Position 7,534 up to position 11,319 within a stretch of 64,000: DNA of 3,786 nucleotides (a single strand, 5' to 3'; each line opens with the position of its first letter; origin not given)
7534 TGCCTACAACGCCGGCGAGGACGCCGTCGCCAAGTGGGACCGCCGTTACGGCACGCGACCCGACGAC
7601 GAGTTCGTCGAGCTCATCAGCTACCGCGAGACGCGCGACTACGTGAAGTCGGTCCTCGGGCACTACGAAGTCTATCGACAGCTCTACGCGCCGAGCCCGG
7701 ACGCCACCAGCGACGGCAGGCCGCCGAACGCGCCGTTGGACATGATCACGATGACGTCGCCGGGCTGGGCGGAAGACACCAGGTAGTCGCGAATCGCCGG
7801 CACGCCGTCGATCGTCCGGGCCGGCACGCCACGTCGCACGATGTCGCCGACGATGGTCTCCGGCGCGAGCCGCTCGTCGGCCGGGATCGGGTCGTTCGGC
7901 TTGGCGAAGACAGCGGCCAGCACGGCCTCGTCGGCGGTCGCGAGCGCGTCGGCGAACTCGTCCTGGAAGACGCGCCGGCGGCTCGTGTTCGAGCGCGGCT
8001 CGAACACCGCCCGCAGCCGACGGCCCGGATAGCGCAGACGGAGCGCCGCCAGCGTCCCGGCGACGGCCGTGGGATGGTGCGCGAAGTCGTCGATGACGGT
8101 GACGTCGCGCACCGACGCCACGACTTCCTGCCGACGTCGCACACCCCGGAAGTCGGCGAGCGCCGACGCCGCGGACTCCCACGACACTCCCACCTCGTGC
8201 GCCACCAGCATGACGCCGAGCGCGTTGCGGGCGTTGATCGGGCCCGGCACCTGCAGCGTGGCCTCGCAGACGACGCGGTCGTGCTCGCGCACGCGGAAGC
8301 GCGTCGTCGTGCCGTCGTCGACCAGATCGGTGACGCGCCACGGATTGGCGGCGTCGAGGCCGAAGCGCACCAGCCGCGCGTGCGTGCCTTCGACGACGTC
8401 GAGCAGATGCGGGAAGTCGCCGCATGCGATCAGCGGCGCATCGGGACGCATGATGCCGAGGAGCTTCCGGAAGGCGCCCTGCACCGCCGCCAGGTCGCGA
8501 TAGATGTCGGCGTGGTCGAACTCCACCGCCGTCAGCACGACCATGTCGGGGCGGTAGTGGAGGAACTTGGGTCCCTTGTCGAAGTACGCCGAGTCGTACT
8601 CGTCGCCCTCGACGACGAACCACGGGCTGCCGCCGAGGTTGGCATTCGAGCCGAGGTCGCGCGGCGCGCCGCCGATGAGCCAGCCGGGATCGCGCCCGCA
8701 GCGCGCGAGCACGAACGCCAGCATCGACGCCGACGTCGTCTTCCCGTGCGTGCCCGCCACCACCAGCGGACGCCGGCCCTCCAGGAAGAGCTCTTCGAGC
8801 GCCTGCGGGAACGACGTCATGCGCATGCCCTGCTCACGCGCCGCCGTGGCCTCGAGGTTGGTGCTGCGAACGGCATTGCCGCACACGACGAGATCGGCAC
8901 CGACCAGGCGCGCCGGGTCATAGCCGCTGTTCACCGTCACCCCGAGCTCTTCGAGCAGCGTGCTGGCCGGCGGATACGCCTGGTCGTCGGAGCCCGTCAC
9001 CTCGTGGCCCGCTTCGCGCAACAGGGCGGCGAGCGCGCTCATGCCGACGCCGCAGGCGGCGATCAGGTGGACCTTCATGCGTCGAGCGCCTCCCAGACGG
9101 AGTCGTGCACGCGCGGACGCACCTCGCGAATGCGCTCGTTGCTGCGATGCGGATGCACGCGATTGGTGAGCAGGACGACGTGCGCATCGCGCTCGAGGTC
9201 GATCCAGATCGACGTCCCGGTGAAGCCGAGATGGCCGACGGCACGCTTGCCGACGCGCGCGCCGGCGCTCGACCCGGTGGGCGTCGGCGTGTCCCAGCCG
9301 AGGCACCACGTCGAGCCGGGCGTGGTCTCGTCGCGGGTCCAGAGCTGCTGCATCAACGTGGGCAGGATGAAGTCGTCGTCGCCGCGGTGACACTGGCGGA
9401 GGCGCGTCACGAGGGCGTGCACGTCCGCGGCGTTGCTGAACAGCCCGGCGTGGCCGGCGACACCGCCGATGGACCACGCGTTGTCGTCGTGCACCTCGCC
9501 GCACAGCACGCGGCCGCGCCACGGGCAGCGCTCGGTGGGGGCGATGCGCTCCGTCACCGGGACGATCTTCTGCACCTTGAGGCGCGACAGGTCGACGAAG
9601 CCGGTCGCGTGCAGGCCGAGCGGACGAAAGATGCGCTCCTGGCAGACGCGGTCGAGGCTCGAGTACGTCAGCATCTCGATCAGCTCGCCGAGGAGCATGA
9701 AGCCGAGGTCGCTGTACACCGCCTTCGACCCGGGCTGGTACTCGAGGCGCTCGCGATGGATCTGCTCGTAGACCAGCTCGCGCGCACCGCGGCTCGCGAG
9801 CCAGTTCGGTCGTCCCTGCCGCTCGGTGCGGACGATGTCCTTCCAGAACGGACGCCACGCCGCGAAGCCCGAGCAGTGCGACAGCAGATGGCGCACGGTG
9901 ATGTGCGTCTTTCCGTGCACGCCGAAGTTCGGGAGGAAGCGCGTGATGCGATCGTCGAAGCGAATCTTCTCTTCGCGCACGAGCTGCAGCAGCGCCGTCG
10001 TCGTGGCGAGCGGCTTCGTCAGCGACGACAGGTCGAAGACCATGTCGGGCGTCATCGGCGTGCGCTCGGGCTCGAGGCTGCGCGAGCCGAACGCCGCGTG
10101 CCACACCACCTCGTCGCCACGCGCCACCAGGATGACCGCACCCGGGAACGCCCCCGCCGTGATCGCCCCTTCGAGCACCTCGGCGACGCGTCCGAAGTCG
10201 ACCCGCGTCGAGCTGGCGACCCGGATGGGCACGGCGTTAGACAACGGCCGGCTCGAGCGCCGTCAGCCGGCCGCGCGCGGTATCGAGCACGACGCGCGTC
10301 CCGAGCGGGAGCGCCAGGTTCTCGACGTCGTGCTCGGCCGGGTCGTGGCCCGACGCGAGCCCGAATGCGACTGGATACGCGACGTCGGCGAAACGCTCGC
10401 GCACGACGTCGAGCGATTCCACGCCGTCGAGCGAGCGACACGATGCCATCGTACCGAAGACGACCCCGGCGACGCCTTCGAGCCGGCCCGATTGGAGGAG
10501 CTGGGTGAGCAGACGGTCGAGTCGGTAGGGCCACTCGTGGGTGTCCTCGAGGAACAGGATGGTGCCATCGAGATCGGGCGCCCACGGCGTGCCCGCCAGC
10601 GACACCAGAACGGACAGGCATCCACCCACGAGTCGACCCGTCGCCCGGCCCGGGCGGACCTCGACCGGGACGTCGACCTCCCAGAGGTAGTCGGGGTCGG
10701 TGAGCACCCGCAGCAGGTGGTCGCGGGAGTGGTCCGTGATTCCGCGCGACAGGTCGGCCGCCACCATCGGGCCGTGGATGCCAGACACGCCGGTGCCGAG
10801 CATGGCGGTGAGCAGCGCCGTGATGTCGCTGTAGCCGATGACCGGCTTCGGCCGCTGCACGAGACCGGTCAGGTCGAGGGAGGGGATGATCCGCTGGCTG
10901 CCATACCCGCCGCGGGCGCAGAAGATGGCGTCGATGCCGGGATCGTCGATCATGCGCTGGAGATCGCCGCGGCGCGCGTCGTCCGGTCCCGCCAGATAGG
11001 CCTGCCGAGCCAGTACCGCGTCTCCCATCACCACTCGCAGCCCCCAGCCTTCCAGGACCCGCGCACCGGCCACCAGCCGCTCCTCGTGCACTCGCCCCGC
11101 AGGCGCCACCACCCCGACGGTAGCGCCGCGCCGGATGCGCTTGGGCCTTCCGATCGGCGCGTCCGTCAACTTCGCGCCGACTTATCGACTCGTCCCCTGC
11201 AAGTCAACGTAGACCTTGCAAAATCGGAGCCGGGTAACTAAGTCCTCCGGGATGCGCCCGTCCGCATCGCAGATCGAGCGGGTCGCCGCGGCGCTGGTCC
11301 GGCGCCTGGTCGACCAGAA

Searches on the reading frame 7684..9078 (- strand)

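Call 39: search_protein_families(library=pfam, max_evalue=0.00001, proteins=[window:7684-9078:-])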
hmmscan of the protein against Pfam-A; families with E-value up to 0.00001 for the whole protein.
window:7684-9078:- (464 aa): 3 families
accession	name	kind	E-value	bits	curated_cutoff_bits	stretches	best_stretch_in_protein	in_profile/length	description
PF02875.26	Mur_ligase_C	-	7e-19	69.4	28.4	1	315-449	1-127/127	Mur ligase, glutamate ligase domain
PF01225.30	Mur_ligase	-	2.6e-16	60.2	21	1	2-98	1-91/95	Mur ligase family, catalytic domain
PF08245.18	Mur_ligase_M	-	3.4e-15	57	24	1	107-293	1-200/200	Mur ligase middle domain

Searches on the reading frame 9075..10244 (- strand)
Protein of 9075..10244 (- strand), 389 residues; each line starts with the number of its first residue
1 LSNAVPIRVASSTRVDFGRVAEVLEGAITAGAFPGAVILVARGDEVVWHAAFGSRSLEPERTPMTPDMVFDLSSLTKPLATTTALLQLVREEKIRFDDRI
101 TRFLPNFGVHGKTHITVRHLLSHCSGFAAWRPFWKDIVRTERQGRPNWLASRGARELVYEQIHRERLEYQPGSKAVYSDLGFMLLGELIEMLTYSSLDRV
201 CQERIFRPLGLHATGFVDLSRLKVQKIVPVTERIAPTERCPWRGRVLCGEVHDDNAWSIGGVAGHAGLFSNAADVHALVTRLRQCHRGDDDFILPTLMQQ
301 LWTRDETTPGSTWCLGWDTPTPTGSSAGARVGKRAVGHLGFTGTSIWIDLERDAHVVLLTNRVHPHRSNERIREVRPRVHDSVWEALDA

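Call 39: search_protein_families(library=pfam, max_evalue=0.00001, proteins=[window:9075-10244:-])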
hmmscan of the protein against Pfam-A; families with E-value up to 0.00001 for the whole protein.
window:9075-10244:- (389 aa): 1 family
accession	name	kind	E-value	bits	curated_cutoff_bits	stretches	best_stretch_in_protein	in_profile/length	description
PF00144.29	Beta-lactamase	-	2.8e-60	204.7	27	1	23-372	4-320/329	Beta-lactamase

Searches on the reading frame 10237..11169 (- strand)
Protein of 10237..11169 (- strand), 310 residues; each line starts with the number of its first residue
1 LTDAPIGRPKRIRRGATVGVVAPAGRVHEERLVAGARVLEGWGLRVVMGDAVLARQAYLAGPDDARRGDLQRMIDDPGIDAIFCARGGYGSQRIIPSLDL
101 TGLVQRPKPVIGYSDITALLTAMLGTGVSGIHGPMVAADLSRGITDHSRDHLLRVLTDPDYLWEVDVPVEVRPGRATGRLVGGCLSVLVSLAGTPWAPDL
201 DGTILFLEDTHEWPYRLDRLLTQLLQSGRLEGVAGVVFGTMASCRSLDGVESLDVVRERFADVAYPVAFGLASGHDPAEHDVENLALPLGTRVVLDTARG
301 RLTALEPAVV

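Call 39: search_protein_families(library=pfam, max_evalue=0.00001, proteins=[window:10237-11169:-])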
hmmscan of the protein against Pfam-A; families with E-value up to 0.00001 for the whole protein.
window:10237-11169:- (310 aa): 2 families
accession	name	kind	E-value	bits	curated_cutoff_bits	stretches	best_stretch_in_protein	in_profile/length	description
PF02016.21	Peptidase_S66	-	9.8e-35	119.8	25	1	18-133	1-121/121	LD-carboxypeptidase N-terminal domain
PF17676.7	Peptidase_S66C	-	7.3e-32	110.9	23.7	1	177-294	1-119/120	LD-carboxypeptidase C-terminal domain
